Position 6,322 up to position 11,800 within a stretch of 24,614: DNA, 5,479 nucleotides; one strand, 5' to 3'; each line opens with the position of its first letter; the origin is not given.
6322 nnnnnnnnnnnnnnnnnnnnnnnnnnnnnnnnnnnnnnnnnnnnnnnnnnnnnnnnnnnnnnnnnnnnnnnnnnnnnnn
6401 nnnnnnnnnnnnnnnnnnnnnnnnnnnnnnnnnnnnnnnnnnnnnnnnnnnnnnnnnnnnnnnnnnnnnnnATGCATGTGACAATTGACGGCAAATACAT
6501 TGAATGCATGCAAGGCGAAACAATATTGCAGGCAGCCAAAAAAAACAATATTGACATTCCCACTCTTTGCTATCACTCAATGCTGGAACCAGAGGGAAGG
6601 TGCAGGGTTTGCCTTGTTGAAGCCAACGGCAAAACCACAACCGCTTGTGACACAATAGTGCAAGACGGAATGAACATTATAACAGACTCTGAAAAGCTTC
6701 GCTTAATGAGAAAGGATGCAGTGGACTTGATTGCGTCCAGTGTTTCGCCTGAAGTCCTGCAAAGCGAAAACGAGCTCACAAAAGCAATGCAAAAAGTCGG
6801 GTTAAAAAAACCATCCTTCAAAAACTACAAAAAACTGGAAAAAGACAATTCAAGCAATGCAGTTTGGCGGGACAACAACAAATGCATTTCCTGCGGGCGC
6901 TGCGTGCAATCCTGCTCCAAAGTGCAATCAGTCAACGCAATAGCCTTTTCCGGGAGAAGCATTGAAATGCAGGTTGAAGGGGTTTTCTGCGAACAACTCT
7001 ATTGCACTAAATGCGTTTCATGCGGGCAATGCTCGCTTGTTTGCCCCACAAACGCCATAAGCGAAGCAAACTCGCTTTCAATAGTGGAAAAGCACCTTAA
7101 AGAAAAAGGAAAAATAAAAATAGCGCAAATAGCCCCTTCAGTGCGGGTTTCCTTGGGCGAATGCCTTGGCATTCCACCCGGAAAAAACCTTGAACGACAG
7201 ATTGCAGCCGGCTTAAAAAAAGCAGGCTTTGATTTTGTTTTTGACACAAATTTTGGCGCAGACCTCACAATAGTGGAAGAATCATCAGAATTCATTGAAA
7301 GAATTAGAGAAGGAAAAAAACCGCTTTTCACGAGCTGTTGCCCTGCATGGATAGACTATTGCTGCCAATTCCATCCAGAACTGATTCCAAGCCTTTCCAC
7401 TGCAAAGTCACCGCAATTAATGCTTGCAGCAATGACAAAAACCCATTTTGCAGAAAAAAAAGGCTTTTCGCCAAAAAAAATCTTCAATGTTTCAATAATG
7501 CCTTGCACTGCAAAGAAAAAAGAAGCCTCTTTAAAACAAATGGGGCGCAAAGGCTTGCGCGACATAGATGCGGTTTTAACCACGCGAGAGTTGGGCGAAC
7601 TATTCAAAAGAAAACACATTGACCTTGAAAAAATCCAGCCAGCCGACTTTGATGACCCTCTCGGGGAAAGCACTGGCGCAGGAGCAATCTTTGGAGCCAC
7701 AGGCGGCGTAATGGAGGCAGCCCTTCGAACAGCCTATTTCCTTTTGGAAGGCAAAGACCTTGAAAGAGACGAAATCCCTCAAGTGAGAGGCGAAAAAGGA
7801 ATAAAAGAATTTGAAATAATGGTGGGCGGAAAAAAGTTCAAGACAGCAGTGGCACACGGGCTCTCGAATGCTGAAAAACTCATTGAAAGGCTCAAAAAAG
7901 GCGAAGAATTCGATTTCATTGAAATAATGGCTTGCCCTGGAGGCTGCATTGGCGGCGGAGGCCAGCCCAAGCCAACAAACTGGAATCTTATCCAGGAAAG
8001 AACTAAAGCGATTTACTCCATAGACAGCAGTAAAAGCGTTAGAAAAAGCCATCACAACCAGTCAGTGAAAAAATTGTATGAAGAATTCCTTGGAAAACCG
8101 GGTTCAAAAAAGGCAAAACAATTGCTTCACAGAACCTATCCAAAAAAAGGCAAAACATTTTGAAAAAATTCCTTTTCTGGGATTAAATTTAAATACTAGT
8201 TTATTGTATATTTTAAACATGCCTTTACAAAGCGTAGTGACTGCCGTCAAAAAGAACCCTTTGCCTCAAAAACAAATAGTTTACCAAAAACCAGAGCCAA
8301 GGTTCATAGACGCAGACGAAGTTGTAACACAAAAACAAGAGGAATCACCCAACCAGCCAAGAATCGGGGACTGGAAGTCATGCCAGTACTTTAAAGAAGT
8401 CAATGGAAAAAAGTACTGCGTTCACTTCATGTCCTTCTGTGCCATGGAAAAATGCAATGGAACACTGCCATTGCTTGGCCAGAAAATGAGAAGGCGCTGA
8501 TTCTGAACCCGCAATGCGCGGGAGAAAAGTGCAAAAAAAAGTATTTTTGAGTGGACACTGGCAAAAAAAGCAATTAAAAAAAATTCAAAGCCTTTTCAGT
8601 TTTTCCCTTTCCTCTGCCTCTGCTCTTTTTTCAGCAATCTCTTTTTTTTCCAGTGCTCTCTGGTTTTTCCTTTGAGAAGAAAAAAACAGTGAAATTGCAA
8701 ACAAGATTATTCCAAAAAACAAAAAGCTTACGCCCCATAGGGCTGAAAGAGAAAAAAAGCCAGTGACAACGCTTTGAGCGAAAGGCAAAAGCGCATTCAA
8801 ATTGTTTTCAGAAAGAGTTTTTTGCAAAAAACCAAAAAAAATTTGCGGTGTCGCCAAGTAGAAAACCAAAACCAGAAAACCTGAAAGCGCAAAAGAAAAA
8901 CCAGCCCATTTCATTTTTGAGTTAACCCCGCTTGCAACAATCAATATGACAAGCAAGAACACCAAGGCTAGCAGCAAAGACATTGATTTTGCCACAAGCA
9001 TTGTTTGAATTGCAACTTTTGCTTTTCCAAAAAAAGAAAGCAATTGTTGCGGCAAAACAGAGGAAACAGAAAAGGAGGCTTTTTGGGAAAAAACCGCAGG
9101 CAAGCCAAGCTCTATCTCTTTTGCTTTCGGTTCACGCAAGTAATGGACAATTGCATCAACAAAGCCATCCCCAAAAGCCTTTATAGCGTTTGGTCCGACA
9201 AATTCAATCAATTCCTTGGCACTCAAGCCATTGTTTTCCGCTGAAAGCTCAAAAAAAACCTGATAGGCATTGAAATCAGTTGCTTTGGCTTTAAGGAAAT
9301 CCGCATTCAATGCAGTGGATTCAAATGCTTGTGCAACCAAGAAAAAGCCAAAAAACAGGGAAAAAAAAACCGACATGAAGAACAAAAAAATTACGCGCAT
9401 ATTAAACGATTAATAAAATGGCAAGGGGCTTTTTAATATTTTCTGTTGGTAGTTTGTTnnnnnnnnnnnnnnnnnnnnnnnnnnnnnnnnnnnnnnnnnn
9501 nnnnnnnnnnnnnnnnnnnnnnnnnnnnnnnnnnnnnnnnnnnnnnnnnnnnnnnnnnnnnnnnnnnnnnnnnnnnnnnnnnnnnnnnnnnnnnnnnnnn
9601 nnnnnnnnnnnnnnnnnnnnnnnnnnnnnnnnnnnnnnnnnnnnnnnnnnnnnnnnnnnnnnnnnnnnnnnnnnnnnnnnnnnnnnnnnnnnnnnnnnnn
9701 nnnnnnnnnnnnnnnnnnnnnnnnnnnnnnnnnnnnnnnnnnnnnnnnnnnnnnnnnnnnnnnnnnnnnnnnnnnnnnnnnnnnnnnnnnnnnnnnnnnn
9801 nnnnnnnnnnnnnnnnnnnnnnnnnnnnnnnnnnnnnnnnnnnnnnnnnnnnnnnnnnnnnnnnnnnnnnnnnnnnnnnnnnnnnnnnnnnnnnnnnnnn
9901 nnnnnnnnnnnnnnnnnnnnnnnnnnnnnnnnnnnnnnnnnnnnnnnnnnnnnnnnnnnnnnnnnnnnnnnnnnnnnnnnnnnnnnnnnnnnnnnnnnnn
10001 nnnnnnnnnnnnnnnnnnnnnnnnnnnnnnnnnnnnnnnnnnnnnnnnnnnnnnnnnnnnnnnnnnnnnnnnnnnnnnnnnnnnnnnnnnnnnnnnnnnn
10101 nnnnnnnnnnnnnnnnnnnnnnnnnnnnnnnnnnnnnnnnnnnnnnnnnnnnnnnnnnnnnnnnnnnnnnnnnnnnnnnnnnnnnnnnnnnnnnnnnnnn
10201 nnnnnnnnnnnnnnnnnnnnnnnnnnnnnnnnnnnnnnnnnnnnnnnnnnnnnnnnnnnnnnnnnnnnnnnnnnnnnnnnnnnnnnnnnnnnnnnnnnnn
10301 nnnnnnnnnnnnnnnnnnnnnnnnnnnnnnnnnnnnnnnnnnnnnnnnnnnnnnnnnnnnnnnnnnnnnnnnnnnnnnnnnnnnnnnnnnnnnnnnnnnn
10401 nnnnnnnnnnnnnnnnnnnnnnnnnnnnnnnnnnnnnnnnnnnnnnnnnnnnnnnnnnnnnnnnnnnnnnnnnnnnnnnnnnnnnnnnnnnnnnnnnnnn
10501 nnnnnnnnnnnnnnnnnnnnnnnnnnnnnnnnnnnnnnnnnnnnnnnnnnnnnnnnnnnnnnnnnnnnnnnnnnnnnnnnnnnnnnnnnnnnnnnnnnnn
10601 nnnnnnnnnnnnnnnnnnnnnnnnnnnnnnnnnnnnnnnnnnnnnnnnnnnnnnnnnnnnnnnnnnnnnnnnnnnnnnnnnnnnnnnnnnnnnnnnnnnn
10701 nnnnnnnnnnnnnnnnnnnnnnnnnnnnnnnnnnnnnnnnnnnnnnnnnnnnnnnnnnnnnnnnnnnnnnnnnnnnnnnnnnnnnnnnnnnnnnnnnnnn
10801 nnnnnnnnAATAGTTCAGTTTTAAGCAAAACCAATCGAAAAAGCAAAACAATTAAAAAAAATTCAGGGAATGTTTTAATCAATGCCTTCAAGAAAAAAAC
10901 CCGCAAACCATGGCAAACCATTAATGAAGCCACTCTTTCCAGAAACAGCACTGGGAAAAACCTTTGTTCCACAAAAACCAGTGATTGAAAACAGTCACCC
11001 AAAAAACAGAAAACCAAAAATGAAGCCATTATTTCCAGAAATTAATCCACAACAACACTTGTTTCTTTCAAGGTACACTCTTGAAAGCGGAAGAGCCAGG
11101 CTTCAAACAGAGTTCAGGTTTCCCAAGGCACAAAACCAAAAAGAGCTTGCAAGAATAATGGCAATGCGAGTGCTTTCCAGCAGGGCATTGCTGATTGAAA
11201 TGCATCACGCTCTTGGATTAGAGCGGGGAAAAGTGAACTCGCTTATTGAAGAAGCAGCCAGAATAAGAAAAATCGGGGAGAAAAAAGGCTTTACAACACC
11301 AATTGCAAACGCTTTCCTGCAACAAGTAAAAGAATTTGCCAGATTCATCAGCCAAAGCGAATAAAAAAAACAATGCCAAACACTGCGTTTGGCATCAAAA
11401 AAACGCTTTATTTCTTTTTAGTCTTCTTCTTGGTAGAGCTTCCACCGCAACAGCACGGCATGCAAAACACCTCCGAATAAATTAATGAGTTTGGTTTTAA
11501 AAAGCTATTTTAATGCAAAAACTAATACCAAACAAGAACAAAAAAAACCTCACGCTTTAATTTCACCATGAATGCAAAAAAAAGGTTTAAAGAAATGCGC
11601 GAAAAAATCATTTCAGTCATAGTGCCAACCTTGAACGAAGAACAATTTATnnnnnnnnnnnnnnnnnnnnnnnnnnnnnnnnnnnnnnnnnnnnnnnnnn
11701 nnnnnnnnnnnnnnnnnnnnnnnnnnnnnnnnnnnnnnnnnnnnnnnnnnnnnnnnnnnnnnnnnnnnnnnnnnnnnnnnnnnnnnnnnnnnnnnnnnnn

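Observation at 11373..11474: Unannotated 17-codon Cys-rich, polybasic micro-ORF with a full set of expression signals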

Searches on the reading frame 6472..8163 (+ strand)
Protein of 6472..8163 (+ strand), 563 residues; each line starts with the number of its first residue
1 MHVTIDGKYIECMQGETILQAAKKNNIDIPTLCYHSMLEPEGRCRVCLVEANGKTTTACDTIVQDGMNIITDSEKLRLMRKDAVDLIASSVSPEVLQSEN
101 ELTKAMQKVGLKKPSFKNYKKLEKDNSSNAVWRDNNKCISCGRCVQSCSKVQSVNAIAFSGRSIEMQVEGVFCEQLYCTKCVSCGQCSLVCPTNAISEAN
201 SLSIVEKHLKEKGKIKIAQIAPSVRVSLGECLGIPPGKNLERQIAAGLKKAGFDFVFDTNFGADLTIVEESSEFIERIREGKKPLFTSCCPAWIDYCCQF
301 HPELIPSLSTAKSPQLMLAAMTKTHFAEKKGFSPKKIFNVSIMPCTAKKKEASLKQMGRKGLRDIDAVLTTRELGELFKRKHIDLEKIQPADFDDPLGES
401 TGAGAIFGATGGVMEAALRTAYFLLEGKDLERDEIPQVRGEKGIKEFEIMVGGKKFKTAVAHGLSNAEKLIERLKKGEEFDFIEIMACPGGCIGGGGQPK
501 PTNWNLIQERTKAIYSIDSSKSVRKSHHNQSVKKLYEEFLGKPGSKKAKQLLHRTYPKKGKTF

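Call 7: search_protein_families(library=pfam, proteins=[window:6472-8163:+], max_evalue=0.01)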
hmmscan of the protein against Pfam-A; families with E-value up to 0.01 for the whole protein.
window:6472-8163:+ (563 aa): 14 families
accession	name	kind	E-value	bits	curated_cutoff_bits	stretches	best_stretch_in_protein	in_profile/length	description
PF02906.19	Fe_hyd_lg_C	-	3.7e-92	308.8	22.1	1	216-496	3-245/245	Iron only hydrogenase large subunit, C-terminal domain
PF02256.22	Fe_hyd_SSU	-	1.1e-20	73.8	24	1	506-558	3-55/56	Iron hydrogenase small subunit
PF13510.11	Fer2_4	-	7.2e-19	68.1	22.8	1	2-73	5-81/82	2Fe-2S iron-sulfur cluster binding domain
PF00037.32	Fer4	-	2.4e-09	37.1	21.1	2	180-197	7-24/24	4Fe-4S binding domain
PF13484.11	Fer4_16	-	2.5e-08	35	30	1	180-212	1-32/66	4Fe-4S double cluster binding domain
PF12838.12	Fer4_7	-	4.1e-08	34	27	2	137-195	1-52/52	4Fe-4S dicluster domain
PF14697.11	Fer4_21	-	6.6e-07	29.8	35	1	134-196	4-57/59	4Fe-4S dicluster domain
PF13237.11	Fer4_10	-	2.9e-06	27.5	25.5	1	131-182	2-49/53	4Fe-4S dicluster domain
PF17179.9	Fer4_22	-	1e-05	26.7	27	0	180-202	1-23/95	4Fe-4S dicluster domain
PF13187.11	Fer4_9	-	5.2e-05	23.6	27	1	137-196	1-52/52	4Fe-4S dicluster domain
PF12797.12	Fer4_2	-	0.00012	22.2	24.5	1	131-148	3-20/22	4Fe-4S binding domain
PF12837.12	Fer4_6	-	0.00053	20.3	25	2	180-196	8-24/24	4Fe-4S binding domain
PF13183.11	Fer4_8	-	0.0008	20.3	27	1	136-194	3-67/68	4Fe-4S dicluster domain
PF25160.1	LdpA_Fe-S-bd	-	0.0093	16.2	27.6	0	177-199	24-46/49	LdpA Fe-S cluster-binding domain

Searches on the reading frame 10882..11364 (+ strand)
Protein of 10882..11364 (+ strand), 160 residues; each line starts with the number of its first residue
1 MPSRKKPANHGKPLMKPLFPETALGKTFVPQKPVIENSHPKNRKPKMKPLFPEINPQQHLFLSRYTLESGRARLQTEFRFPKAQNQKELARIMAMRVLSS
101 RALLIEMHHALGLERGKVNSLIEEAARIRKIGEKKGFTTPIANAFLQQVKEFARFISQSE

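Call 7: search_protein_families(library=pfam, proteins=[window:10882-11364:+], max_evalue=0.01)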
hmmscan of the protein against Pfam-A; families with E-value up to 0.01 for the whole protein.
window:10882-11364:+ (160 aa): 0 families

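Call 54: search_protein_families(library=ncbifam, proteins=[window:10882-11364:+], max_evalue=0.01)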
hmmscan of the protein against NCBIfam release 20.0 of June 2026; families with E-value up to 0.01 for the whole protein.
window:10882-11364:+ (160 aa): 0 families

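Call 72: predict_structure(protein=window:10882-11364:+)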
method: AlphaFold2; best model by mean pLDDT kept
length: 160 residues; sequences in the alignment: 1
mean_pLDDT: 58.1   pTM: 0.37
mean pLDDT of the five models: 58.1, 54.9, 51.1, 47.7, 46.5
residues with pLDDT >= 90: 0; 70-90: 18; 50-70: 105; < 50: 37
segments of 3 or more residues with pLDDT < 50: 39-68
pLDDT, mean of each block of 10 residues (from residue 1): 58 56 55 54 42 39 44 61 60 62 60 63 72 68 70 66
secondary structure, 60 per line:
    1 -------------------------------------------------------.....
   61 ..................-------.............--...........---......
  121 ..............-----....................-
elements in order: H56-78 H86-98 H101-111 H115-134 H140-159
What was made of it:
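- Tried and rejected: The single-sequence AF2 model has pLDDT 58, too poor for a fold search (call 72).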

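Call 73: search_protein_representatives(protein=window:10882-11364:+)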
Query: 160 residues. Proteins with E-value up to 0.001 (for the whole library): 4; up to 1e-10: 4; up to 1e-30: 1. The best 4 are listed.
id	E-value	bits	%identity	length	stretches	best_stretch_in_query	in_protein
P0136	6.2e-98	341.3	100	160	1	1-160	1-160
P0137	1.4e-16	77.3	54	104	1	49-156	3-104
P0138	4.8e-14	69.1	43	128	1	38-156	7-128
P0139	7.6e-11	58.7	46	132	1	67-156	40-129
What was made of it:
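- Tried and rejected: It has no Pfam or NCBIfam hit (calls 7, 54) and only 3 other representatives among 1.8 billion proteins (call 73).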

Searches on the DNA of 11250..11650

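Call 61: search_rna_families(source=window, start=11250, end=11650, threshold=evalue, max_evalue=1)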
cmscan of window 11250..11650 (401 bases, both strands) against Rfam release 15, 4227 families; matches with E-value up to 1: 1.
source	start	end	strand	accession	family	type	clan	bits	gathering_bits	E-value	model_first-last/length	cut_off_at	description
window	11366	11531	-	RF00077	SraB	Gene; sRNA;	-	17.9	130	0.29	1-169/169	no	SraB RNA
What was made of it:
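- On Known non-coding RNA (Rfam): The best relaxed hit was SraB at 17.9 bits against a gathering score of 130 (call 61).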

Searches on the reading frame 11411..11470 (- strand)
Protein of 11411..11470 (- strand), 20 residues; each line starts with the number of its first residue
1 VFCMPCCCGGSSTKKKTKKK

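Call 35: search_protein_families(library=ncbifam, proteins=[window:11411-11470:-], max_evalue=10)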
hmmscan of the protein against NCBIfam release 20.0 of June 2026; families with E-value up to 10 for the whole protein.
seq(20 aa): 0 families

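Call 36: search_protein_families(library=pfam, proteins=[window:11411-11470:-], max_evalue=10)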
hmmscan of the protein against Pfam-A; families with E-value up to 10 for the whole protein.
seq(20 aa): 0 families
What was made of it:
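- Closest known: Archaeal small zinc-finger micro-proteins. Different: Here there is a single contiguous Cys run and no Pfam or NCBIfam hit (calls 35, 36).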
